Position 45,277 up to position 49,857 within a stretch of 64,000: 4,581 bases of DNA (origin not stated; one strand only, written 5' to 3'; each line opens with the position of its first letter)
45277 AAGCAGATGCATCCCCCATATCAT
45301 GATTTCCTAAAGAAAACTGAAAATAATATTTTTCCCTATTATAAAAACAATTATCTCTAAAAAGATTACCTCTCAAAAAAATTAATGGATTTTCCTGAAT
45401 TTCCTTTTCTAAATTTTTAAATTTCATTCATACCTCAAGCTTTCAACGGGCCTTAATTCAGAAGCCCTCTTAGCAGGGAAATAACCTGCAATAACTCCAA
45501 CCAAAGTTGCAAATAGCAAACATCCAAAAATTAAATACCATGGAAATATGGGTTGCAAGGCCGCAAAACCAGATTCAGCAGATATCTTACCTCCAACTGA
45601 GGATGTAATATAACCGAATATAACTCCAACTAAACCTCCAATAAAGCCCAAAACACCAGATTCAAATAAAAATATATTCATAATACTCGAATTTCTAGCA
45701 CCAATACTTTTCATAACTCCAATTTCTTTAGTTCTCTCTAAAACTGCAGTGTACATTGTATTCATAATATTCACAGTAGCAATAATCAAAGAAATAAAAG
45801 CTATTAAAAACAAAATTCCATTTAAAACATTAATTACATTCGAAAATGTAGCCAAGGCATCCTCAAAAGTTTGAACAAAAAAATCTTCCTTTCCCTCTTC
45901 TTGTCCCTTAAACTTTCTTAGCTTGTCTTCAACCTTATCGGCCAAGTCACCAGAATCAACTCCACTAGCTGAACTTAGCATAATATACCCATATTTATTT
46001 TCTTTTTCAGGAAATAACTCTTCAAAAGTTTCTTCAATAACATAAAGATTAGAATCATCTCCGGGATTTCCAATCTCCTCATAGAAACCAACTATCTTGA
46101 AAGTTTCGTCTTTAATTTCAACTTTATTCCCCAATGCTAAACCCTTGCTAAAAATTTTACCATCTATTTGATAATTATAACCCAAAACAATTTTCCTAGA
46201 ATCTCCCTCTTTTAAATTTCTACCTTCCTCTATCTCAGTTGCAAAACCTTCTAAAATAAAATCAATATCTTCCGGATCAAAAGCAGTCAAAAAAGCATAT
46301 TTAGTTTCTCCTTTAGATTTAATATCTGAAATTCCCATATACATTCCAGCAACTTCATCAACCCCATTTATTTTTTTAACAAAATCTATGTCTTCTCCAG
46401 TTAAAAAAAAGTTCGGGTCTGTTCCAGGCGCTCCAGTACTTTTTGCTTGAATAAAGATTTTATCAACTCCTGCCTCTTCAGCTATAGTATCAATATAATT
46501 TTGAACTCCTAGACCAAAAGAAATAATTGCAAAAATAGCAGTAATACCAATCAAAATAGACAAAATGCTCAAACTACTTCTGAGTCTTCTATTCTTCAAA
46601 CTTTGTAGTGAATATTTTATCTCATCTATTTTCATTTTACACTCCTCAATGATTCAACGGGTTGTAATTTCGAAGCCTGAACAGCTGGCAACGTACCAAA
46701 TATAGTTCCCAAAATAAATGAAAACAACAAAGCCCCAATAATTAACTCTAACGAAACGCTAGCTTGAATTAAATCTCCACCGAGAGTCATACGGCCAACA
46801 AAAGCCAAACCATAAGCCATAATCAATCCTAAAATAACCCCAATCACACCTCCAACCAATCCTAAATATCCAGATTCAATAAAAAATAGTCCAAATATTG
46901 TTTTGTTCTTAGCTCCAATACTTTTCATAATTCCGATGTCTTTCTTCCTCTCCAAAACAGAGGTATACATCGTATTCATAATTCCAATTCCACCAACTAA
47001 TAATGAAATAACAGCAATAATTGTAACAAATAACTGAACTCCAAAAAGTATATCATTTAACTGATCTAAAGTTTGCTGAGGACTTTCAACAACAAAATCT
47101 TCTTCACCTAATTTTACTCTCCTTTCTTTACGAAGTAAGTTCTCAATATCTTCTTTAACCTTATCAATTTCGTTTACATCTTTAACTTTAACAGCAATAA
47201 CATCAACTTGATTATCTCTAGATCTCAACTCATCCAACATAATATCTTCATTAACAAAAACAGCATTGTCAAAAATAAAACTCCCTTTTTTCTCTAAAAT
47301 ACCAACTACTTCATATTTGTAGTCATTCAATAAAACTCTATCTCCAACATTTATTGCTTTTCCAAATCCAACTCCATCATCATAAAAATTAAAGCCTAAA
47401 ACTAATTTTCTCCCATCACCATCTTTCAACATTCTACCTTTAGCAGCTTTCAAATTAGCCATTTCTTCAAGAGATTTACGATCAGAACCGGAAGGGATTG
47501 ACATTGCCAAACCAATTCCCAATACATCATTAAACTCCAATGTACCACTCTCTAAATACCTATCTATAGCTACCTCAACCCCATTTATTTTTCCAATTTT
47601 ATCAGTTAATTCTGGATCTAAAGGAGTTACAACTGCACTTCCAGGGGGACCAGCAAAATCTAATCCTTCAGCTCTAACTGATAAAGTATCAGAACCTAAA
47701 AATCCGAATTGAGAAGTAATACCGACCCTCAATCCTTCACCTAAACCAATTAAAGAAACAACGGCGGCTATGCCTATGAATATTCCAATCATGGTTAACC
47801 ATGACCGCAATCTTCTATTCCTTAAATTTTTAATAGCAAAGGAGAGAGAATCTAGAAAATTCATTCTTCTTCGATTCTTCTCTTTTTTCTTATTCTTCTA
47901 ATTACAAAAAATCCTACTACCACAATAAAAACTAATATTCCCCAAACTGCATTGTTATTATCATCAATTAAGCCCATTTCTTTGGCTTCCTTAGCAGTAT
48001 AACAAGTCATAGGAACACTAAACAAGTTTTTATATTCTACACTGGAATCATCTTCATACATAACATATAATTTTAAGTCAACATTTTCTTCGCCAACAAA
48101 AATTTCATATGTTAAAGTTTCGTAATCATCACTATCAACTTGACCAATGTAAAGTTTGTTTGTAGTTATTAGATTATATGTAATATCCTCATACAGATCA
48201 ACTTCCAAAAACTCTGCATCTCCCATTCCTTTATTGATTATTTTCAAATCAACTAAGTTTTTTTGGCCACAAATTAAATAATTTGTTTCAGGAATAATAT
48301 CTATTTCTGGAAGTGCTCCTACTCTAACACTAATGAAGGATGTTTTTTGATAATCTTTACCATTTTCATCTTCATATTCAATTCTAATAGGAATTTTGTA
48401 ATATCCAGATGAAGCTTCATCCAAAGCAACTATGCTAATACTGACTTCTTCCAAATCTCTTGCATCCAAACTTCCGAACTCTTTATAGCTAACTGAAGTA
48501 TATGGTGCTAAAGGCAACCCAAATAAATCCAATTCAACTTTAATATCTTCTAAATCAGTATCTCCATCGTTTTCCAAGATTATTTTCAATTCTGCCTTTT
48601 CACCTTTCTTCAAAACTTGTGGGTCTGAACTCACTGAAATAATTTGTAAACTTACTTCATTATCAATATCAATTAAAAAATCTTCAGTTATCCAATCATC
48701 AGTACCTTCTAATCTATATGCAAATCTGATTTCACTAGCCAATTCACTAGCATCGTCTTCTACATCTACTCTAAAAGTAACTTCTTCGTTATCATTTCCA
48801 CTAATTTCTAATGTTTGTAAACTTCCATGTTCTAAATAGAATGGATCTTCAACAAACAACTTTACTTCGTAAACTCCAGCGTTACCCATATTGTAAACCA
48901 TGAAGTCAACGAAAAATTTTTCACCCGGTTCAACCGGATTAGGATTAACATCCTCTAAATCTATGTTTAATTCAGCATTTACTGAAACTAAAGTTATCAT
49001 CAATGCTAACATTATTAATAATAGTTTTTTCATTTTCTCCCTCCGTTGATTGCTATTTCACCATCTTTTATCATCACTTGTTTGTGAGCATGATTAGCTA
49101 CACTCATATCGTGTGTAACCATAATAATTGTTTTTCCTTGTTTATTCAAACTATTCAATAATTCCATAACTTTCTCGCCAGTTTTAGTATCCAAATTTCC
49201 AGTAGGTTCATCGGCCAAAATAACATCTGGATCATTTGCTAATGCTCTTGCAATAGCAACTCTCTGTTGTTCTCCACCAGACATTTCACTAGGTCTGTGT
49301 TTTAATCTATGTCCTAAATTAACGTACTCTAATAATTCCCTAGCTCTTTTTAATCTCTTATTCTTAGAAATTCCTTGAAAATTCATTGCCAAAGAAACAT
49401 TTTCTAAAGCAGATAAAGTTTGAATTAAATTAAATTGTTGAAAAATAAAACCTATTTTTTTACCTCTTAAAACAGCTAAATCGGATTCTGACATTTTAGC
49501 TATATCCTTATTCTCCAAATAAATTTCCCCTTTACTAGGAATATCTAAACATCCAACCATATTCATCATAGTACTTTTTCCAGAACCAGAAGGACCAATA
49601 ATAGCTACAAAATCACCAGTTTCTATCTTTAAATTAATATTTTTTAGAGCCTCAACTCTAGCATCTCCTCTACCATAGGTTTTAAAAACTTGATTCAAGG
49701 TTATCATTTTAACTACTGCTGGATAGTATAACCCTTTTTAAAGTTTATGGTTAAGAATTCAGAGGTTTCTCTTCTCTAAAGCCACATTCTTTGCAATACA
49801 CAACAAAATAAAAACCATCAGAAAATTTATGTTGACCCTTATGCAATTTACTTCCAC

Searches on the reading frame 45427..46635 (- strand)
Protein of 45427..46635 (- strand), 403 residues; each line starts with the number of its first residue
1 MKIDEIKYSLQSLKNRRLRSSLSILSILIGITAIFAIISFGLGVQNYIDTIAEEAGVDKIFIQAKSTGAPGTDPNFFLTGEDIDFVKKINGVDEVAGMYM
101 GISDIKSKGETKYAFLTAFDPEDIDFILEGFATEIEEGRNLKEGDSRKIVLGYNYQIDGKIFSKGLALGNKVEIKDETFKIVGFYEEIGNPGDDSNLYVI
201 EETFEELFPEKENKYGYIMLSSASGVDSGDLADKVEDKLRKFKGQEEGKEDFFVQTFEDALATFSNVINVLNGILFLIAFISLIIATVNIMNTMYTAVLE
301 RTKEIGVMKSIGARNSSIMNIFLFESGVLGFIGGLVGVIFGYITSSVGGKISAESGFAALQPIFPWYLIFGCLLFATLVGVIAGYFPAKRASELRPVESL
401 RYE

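Call 17: search_protein_families(library=pfam, proteins=[window:45427-46635:-], max_evalue=0.001)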
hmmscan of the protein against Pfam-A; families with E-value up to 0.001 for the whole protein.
window:45427-46635:- (403 aa): 2 families
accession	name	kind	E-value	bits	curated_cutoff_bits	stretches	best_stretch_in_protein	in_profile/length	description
PF02687.27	FtsX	-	1.4e-22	80.5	25.5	1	277-393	2-117/120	FtsX-like permease C-terminal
PF12704.14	MacB_PCD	-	4.9e-21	76.4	27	1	20-237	1-206/207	MacB-like periplasmic core domain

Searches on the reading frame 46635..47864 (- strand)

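Call 17: search_protein_families(library=pfam, proteins=[window:46635-47864:-], max_evalue=0.001)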
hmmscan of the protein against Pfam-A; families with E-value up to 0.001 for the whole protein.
window:46635-47864:- (410 aa): 2 families
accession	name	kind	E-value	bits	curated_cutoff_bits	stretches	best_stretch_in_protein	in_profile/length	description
PF12704.14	MacB_PCD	-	6.8e-25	89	27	1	21-242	1-206/207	MacB-like periplasmic core domain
PF02687.27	FtsX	-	1.3e-20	74.1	25.5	1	282-402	2-120/120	FtsX-like permease C-terminal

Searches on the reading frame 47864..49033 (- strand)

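Call 17: search_protein_families(library=pfam, proteins=[window:47864-49033:-], max_evalue=0.001)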
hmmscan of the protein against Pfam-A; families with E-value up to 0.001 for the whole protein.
window:47864-49033:- (390 aa): 2 families
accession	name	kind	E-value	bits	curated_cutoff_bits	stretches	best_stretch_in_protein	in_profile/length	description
PF07705.17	CARDB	-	4.1e-09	37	22.7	0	255-325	17-84/101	CARDB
PF23619.1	Ig_VWA7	-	0.00068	20.3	27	0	30-95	8-72/104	VWA7 Ig-like domain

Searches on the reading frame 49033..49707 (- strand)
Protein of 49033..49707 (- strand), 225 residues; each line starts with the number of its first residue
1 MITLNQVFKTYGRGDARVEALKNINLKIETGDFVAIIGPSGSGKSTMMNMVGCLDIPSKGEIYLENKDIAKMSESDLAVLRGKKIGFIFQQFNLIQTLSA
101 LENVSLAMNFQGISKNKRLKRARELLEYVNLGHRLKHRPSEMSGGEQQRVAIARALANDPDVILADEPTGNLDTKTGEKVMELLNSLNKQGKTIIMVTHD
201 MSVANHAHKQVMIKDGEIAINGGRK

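Call 17: search_protein_families(library=pfam, proteins=[window:49033-49707:-], max_evalue=0.001)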
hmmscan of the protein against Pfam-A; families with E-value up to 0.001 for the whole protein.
window:49033-49707:- (225 aa): 6 families
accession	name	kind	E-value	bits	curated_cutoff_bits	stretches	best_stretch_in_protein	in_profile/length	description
PF00005.33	ABC_tran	-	2.3e-34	119.4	25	1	21-169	1-136/137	ABC transporter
PF13304.12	AAA_21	-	3.2e-08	34.4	27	1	68-203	166-302/304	AAA domain, putative AbiEii toxin, Type IV TA system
PF02463.25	SMC_N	-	5.7e-08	32.9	40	1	28-214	20-212/220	RecF/RecN/SMC N terminal domain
PF20720.3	nSTAND3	-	0.00035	20.8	27.2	0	19-51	5-37/155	Novel STAND NTPase 3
PF13555.12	AAA_29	-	0.00046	20.3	27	1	26-48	17-39/61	P-loop containing region of AAA domain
PF25199.1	nSTAND_NTPase5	-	0.00051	20.3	34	0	30-91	40-104/145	Novel STAND NTPase 5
